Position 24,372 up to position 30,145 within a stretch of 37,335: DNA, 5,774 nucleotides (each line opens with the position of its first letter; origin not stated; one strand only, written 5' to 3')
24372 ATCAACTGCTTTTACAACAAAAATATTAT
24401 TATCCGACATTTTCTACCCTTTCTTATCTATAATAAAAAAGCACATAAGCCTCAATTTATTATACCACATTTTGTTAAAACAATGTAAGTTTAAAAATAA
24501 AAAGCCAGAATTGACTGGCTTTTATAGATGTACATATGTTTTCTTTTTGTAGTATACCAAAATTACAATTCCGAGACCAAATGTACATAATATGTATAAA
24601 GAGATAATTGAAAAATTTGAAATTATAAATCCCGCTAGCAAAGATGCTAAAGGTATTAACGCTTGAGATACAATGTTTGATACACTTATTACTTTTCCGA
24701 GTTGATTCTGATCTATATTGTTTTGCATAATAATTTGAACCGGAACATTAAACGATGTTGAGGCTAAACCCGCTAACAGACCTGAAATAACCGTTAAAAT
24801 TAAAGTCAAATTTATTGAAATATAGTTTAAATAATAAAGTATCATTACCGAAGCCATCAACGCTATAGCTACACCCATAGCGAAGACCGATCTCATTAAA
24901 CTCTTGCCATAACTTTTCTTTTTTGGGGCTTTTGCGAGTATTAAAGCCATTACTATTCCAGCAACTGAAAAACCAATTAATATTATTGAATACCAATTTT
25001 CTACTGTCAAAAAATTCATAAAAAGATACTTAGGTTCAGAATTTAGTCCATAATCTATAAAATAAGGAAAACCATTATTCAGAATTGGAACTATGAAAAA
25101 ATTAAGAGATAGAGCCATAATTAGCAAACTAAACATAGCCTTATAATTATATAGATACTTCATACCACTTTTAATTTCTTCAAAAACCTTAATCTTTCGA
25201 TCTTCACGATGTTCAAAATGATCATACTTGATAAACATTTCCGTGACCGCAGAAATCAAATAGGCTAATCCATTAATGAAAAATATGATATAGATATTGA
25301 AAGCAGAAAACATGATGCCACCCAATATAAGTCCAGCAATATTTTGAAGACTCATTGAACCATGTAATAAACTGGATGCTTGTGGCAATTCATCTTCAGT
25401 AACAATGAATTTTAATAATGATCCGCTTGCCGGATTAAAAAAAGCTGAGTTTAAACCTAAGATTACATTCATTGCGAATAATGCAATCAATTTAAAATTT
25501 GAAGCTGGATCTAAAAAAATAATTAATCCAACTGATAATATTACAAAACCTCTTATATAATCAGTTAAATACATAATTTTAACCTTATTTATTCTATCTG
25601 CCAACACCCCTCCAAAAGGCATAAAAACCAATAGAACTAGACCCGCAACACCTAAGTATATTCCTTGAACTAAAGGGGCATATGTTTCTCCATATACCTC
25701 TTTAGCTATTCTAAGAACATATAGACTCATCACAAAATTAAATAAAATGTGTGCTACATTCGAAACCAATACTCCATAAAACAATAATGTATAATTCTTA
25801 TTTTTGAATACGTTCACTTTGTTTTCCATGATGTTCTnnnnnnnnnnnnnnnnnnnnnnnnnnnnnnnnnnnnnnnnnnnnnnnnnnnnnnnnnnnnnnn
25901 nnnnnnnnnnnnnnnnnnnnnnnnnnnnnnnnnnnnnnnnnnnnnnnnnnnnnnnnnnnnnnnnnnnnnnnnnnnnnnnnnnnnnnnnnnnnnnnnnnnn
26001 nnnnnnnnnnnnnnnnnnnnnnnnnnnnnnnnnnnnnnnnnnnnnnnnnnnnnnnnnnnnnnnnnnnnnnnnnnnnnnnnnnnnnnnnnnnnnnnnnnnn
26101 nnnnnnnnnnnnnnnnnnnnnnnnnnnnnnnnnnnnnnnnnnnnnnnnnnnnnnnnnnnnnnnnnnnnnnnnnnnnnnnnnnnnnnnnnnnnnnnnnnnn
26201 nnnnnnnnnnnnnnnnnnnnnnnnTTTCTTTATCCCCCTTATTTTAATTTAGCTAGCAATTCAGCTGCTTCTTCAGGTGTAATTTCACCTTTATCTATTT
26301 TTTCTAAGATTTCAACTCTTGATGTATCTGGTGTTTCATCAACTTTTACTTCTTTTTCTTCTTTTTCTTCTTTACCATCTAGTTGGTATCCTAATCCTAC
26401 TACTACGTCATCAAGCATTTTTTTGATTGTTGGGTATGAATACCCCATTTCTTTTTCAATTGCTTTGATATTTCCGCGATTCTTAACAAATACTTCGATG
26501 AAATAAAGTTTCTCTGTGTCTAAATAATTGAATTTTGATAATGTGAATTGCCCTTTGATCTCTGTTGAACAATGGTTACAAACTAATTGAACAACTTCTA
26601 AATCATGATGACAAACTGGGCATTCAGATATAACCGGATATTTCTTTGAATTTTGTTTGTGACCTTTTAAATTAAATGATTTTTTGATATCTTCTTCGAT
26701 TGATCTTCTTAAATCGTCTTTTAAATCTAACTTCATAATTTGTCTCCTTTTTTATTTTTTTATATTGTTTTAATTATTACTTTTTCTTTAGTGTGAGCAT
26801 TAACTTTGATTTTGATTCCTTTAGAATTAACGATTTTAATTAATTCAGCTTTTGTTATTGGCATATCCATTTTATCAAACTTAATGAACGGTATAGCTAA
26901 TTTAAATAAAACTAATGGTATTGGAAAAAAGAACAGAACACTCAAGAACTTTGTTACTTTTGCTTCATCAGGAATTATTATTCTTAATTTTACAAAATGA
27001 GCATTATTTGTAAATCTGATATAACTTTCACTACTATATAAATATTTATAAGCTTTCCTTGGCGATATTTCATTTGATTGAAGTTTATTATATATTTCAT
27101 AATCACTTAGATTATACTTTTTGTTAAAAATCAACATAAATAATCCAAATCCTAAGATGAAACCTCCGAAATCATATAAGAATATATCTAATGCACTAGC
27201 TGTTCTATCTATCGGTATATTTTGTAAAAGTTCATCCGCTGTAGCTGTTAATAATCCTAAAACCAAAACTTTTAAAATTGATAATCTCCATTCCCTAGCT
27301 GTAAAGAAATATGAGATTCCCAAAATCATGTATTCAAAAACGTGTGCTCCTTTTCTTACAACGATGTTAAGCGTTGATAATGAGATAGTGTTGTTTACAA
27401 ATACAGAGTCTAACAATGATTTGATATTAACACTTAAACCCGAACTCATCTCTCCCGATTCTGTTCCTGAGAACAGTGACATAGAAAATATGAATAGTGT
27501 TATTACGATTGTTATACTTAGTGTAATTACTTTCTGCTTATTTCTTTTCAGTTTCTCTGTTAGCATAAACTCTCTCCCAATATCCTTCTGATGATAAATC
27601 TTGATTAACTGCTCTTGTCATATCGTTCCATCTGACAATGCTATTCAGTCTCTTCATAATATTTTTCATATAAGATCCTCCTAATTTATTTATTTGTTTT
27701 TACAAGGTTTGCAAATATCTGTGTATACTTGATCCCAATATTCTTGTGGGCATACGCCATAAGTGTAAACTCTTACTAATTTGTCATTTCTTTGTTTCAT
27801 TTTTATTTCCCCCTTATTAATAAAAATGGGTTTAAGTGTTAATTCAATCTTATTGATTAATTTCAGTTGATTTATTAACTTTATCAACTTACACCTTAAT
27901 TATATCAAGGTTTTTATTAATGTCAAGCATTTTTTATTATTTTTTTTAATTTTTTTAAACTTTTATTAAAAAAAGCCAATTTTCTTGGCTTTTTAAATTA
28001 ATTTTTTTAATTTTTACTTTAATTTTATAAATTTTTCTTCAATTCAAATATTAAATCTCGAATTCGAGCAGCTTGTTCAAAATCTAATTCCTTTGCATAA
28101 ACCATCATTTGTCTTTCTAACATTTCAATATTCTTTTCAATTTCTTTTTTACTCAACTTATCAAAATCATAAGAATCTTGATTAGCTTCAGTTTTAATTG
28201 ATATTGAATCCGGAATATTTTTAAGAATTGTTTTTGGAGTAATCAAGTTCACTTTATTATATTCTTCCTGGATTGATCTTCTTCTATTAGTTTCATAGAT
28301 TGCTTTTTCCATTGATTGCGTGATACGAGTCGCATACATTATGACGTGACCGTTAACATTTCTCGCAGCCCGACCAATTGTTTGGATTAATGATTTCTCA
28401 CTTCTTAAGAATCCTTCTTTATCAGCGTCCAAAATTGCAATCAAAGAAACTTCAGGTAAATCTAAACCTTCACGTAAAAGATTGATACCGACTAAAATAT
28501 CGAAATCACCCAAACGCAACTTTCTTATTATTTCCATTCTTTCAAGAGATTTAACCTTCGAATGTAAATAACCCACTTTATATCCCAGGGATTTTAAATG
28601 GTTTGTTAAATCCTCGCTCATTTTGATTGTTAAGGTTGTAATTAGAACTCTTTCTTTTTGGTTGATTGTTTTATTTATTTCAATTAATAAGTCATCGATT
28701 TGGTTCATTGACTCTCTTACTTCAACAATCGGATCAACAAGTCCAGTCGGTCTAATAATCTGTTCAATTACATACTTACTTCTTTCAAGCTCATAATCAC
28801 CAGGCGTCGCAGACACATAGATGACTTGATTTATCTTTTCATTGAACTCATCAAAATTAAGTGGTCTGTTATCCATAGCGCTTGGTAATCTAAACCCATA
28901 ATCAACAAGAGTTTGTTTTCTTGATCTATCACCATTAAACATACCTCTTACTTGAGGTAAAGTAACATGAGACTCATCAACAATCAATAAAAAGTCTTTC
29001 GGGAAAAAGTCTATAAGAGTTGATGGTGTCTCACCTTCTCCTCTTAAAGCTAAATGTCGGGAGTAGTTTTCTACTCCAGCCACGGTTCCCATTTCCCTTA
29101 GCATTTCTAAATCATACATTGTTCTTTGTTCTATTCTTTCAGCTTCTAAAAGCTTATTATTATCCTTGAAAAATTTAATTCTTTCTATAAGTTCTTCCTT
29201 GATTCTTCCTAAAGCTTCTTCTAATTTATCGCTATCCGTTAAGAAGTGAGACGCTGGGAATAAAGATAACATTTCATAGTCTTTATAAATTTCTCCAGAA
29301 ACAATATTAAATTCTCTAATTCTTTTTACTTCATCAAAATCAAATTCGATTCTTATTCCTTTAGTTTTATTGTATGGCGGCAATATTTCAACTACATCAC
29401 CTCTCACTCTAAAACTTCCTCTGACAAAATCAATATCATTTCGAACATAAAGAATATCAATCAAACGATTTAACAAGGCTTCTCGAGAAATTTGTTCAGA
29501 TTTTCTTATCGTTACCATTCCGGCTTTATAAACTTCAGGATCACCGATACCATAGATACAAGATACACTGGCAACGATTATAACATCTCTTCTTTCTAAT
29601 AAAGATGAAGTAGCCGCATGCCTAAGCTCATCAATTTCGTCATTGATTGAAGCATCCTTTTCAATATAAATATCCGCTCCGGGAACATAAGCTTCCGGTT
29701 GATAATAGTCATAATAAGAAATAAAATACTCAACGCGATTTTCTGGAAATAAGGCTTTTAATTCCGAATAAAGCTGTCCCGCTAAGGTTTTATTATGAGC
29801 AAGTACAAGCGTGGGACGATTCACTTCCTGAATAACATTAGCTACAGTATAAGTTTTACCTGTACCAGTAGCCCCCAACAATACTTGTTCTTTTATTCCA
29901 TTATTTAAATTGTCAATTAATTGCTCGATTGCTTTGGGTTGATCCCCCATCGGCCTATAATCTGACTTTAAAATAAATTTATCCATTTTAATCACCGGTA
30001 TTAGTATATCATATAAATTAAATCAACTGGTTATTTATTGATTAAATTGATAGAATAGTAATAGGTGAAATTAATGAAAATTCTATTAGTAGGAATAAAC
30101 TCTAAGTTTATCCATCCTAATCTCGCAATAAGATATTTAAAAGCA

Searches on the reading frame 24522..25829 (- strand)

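Call 71: search_protein_families(library=pfam, proteins=[window:24522-25829:-], max_evalue=0.00001)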
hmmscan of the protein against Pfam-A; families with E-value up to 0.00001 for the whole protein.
window:24522-25829:- (435 aa): 2 families
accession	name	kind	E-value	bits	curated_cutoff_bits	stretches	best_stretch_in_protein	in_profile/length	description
PF07690.21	MFS_1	-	3.9e-29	102.1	33.4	1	30-392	12-343/347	Major Facilitator Superfamily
PF05977.19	MFS_3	-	1.5e-06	27.4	27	1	63-428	55-392/524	Transmembrane secretion effector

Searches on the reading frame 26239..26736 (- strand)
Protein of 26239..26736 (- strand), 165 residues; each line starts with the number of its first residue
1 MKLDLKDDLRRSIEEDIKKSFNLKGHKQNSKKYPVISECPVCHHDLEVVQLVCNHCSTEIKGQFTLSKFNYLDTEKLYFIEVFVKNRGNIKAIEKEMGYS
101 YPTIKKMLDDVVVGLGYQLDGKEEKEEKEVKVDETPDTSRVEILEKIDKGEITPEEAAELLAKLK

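Call 71: search_protein_families(library=pfam, proteins=[window:26239-26736:-], max_evalue=0.00001)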
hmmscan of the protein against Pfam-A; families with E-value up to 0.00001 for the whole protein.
window:26239-26736:- (165 aa): 3 families
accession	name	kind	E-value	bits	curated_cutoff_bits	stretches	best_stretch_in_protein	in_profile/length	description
PF09862.15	DUF2089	-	8.4e-20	70.6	33.4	1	72-118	1-47/47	Domain of unknown function (DUF2089)-HTH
PF22747.2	Zn_ribbon_DUF2089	-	3e-14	53.2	27.6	1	39-69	1-31/32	DUF2089 zinc ribbon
PF22746.1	SHOCT-like_DUF2089-C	-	5.4e-06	26.3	27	1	142-165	5-28/32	SHOCT-like domain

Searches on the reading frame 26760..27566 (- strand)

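Call 71: search_protein_families(library=pfam, proteins=[window:26760-27566:-], max_evalue=0.00001)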
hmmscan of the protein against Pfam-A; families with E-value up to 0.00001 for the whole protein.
window:26760-27566:- (268 aa): 1 family
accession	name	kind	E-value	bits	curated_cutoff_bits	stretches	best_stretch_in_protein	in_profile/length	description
PF04892.17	VanZ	-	9.7e-09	36.4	30.1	1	18-146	4-125/126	VanZ like family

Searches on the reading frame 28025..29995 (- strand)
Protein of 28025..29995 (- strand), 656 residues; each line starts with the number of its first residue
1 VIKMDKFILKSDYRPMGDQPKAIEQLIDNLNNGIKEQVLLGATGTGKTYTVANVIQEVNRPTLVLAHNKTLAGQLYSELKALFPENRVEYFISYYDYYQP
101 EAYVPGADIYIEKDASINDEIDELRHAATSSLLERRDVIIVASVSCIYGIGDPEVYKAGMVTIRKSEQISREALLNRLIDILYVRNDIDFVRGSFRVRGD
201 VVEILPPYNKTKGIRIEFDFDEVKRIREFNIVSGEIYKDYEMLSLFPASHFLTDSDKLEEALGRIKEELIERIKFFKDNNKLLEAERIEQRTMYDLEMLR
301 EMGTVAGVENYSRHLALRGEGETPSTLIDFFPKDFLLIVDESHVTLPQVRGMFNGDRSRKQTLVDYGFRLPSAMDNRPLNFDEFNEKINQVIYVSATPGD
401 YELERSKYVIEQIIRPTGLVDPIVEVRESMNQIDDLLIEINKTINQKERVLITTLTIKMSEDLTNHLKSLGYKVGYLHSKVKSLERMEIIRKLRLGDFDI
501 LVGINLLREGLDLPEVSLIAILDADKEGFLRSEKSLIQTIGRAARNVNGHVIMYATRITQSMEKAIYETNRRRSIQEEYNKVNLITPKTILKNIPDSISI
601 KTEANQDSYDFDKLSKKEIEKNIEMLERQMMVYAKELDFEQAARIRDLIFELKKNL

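Call 71: search_protein_families(library=pfam, proteins=[window:28025-29995:-], max_evalue=0.00001)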
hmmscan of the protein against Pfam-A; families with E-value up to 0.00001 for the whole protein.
window:28025-29995:- (656 aa): 6 families
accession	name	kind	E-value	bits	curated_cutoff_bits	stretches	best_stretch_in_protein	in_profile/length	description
PF17757.6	UvrB_inter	-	4.7e-27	94.4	22.9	1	161-251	1-91/91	UvrB interaction domain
PF00271.37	Helicase_C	-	3.1e-20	72.9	23.5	1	435-546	8-109/110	Helicase conserved C-terminal domain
PF12344.14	UvrB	-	7.4e-18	64.6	27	1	553-594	1-42/43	Ultra-violet resistance protein B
PF04851.21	ResIII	-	3.5e-13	50.2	22.5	1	18-140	7-130/164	Type III restriction enzyme, res subunit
PF00270.35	DEAD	-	1.4e-07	31.9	26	0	19-121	4-109/167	DEAD/DEAH box helicase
PF02151.25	UVR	-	4.7e-06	26.6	21.5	0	621-654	2-35/36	UvrB/uvrC motif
